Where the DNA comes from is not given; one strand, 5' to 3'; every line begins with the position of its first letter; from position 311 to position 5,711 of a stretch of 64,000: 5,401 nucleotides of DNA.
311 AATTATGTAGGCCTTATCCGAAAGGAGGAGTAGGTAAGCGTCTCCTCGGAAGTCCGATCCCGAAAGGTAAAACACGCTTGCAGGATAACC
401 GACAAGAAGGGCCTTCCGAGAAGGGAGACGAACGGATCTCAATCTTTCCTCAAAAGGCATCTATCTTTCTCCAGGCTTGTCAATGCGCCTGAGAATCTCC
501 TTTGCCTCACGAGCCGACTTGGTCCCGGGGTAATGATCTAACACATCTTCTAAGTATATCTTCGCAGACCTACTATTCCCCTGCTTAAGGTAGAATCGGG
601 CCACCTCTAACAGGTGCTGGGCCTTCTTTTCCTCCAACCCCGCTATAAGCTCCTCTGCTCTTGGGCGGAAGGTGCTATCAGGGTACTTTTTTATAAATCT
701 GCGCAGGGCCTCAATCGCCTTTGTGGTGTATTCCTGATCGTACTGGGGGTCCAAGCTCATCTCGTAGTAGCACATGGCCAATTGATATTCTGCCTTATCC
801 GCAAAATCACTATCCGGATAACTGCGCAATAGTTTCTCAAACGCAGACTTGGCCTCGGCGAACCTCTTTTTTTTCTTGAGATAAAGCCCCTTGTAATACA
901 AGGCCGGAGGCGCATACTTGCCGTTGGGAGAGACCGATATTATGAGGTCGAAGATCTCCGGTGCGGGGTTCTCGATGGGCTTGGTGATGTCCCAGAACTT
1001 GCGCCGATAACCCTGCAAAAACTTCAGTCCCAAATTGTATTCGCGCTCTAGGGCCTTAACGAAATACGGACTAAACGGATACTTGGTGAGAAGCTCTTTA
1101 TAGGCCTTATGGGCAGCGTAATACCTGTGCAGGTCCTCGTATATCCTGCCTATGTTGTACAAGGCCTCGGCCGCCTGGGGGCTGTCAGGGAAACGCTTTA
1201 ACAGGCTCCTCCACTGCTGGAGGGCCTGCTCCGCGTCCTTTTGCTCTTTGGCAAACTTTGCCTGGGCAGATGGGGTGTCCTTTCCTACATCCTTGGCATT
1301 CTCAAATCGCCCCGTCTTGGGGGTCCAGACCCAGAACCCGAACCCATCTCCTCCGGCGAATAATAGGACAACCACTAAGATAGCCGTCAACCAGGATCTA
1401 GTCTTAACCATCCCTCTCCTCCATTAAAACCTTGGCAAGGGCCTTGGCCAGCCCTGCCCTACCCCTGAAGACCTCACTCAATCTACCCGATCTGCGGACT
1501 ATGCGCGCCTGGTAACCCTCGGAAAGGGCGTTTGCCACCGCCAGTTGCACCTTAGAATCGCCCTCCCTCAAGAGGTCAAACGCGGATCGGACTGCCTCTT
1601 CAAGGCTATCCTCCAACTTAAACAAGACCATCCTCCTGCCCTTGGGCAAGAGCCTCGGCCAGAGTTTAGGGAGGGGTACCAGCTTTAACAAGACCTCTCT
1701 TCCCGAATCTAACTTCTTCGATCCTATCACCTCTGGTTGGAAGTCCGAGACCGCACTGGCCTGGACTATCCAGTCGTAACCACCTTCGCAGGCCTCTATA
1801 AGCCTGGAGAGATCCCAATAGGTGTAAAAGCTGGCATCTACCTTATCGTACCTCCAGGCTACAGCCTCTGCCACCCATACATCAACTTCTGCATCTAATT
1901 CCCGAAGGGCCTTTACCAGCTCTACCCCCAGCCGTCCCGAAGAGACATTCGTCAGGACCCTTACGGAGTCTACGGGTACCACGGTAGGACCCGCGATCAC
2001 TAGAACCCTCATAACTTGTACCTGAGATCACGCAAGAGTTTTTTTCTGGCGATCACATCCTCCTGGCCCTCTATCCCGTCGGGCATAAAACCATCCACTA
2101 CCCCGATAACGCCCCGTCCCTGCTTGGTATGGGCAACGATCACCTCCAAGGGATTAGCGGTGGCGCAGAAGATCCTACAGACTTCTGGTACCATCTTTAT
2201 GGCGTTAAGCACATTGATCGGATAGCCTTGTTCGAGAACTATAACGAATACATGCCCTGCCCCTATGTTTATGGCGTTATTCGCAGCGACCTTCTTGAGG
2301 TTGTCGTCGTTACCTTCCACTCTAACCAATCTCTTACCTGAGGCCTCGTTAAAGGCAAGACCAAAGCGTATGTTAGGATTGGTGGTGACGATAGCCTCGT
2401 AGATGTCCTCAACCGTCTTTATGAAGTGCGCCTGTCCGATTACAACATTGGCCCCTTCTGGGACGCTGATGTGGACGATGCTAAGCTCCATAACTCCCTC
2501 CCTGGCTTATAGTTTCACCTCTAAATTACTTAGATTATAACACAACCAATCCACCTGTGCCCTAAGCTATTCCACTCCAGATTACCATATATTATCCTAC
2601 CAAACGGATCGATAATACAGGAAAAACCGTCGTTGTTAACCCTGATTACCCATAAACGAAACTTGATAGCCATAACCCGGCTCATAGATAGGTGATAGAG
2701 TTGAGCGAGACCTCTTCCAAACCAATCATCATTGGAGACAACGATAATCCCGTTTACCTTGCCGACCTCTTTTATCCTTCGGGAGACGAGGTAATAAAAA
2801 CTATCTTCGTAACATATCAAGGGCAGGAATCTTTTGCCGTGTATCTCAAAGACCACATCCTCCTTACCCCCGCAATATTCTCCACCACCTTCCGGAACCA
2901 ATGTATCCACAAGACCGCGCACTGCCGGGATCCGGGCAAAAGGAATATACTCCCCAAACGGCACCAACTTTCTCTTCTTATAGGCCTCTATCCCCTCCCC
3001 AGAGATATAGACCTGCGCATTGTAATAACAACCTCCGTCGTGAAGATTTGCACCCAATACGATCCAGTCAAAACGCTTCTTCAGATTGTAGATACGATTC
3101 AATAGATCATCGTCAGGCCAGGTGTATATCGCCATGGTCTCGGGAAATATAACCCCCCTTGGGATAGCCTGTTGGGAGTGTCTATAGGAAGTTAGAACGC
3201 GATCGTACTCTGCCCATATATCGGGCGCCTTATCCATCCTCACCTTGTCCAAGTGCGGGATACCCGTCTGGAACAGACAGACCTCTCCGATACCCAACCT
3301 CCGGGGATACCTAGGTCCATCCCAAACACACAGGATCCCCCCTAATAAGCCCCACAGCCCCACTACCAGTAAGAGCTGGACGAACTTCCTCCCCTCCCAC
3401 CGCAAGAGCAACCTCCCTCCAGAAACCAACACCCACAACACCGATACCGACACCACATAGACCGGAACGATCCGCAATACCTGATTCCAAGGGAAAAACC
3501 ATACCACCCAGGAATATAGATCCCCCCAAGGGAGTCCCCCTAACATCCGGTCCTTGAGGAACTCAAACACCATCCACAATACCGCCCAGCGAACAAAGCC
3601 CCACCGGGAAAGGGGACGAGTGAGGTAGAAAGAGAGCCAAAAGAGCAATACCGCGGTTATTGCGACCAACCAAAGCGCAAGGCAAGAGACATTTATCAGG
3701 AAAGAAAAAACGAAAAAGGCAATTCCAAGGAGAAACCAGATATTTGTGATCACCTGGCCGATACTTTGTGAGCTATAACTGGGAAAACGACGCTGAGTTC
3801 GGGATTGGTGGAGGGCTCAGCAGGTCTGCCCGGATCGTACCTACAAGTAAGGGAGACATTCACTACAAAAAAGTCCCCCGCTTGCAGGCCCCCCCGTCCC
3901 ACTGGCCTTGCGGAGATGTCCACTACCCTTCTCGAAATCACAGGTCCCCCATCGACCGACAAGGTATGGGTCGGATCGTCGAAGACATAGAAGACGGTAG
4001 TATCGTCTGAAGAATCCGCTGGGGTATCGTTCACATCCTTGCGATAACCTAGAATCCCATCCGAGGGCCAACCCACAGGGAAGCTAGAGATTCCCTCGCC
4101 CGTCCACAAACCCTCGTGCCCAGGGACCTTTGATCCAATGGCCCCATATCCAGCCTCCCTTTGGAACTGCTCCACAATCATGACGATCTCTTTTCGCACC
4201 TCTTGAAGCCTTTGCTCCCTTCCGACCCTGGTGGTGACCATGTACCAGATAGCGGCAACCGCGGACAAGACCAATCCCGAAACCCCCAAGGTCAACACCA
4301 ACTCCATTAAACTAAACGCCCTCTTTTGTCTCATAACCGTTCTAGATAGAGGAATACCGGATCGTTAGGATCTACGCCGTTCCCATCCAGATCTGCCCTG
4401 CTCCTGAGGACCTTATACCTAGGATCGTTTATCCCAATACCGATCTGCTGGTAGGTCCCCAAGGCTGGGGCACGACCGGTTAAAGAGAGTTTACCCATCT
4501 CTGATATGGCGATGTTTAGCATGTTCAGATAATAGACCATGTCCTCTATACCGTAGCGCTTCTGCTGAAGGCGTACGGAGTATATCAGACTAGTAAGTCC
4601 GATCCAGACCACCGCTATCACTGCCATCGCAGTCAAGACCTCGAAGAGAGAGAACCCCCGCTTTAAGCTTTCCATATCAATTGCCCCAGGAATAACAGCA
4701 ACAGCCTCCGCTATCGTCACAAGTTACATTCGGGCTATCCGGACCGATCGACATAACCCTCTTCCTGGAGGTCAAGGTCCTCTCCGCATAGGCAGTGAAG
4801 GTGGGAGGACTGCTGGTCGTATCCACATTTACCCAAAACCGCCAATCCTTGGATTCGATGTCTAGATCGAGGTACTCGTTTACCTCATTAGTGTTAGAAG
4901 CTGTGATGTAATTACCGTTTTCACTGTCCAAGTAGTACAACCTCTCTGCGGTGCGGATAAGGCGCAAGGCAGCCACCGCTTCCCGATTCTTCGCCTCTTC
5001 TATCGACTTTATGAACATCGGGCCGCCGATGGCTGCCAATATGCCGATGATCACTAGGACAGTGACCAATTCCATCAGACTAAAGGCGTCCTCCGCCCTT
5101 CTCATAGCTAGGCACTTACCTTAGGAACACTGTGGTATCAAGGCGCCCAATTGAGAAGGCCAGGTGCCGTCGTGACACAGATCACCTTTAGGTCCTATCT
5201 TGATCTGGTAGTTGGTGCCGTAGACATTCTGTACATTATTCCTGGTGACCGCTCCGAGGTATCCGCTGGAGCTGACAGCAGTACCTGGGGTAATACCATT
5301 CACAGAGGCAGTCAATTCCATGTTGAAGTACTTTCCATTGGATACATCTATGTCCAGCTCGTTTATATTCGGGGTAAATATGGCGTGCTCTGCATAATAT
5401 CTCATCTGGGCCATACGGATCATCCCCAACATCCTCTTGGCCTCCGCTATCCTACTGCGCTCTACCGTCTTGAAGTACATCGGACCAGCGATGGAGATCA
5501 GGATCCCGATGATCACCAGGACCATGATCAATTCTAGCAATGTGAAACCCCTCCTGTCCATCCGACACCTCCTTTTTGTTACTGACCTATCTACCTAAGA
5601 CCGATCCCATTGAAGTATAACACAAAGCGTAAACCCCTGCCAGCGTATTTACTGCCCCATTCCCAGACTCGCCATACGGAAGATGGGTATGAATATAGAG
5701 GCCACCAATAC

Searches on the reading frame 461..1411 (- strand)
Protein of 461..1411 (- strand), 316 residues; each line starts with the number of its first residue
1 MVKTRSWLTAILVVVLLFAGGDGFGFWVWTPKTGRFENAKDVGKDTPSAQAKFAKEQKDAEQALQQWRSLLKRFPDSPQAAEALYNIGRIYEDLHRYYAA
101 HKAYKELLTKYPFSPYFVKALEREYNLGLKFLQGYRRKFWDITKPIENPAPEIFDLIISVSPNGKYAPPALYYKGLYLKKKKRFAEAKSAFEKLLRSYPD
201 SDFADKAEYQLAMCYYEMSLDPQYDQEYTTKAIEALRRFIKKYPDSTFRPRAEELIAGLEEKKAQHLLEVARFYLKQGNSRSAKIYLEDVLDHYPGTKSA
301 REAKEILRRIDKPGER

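Call 11: search_protein_families(library=pfam, proteins=[window:461-1411:-], max_evalue=0.00001)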
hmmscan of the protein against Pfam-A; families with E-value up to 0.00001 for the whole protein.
window:461-1411:- (316 aa): 11 families
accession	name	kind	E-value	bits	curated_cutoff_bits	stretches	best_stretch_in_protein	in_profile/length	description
PF13174.12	TPR_6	-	7e-24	83.2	26.3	0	207-246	2-33/33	Tetratricopeptide repeat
PF13525.12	YfiO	-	1.1e-23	84.5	25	1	180-307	54-184/203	Outer membrane lipoprotein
PF13428.12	TPR_14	-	8.2e-16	57.4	23.5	0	51-84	8-41/44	Tetratricopeptide repeat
PF07719.23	TPR_2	-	8e-13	47.9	27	0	169-200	2-33/34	Tetratricopeptide repeat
PF13432.12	TPR_16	-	3.3e-12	47.1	32.7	1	54-115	7-65/65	Tetratricopeptide repeat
PF13424.12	TPR_12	-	1.6e-11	44.7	30.1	1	53-109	12-73/77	Tetratricopeptide repeat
PF14559.12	TPR_19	-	4.3e-09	37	25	0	56-118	3-62/68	Tetratricopeptide repeat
PF13371.12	TPR_9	-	4e-07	30.4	35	0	267-308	32-73/73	Tetratricopeptide repeat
PF13512.12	TPR_18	-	9.2e-07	29.6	21.9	0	52-83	110-141/145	Tetratricopeptide repeat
PF00515.34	TPR_1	-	2.2e-06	27.6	27.8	0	81-112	1-32/34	Tetratricopeptide repeat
PF13181.12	TPR_8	-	3.5e-06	27.2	25.7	0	170-200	3-33/34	Tetratricopeptide repeat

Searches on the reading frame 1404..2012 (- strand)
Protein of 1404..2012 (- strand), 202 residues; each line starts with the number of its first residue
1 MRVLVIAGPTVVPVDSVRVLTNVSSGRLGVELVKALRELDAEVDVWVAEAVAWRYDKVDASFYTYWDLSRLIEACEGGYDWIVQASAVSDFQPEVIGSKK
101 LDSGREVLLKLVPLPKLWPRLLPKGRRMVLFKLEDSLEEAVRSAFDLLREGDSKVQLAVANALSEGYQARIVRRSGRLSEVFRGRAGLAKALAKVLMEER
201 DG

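Call 11: search_protein_families(library=pfam, proteins=[window:1404-2012:-], max_evalue=0.00001)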
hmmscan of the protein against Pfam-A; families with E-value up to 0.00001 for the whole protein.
window:1404-2012:- (202 aa): 1 family
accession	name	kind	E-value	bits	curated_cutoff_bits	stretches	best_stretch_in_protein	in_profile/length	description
PF04127.22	DFP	-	9.8e-22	78.1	22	1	2-166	5-172/186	DNA/pantothenate metabolism flavoprotein C-terminal domain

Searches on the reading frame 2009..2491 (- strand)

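Call 11: search_protein_families(library=pfam, proteins=[window:2009-2491:-], max_evalue=0.00001)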
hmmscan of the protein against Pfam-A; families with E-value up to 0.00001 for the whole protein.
window:2009-2491:- (160 aa): 1 family
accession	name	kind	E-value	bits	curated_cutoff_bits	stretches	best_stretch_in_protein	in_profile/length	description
PF04008.19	Adenosine_kin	-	1.3e-74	249.5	25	1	6-159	1-154/154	Adenosine specific kinase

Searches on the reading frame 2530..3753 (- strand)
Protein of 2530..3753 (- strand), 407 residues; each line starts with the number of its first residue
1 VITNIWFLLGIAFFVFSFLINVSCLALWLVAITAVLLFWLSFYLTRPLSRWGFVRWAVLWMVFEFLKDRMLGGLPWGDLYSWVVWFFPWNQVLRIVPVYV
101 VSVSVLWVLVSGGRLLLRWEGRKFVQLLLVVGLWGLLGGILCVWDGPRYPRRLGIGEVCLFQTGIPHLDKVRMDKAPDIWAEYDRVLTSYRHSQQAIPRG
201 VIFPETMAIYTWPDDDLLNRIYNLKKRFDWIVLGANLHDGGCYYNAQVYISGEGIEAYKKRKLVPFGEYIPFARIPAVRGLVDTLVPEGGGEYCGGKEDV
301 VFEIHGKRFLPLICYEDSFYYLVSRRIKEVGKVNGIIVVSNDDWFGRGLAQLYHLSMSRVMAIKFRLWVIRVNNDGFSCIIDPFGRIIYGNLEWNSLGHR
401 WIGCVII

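Call 11: search_protein_families(library=pfam, proteins=[window:2530-3753:-], max_evalue=0.00001)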
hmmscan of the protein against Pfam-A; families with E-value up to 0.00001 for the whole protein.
window:2530-3753:- (407 aa): 1 family
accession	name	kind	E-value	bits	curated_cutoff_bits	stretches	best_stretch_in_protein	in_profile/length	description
PF00795.27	CN_hydrolase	-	2.9e-14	53.5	23.2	1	212-396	58-238/256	Carbon-nitrogen hydrolase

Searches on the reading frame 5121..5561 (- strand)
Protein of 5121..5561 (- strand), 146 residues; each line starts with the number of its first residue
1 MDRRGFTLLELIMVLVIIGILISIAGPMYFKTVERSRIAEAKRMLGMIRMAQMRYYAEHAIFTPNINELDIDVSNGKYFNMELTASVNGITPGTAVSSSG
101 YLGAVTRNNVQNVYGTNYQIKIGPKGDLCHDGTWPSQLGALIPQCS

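Call 11: search_protein_families(library=pfam, proteins=[window:5121-5561:-], max_evalue=0.00001)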
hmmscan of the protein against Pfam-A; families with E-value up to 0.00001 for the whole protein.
window:5121-5561:- (146 aa): 2 families
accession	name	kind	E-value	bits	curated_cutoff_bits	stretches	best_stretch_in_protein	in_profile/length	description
PF07963.17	N_methyl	-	1.1e-07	31.5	21.2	1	2-25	3-26/27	Prokaryotic N-terminal methylation motif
PF16734.10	Pilin_GH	-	2.1e-06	28.6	28.9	1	39-111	2-80/114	Type IV pilin-like G and H, putative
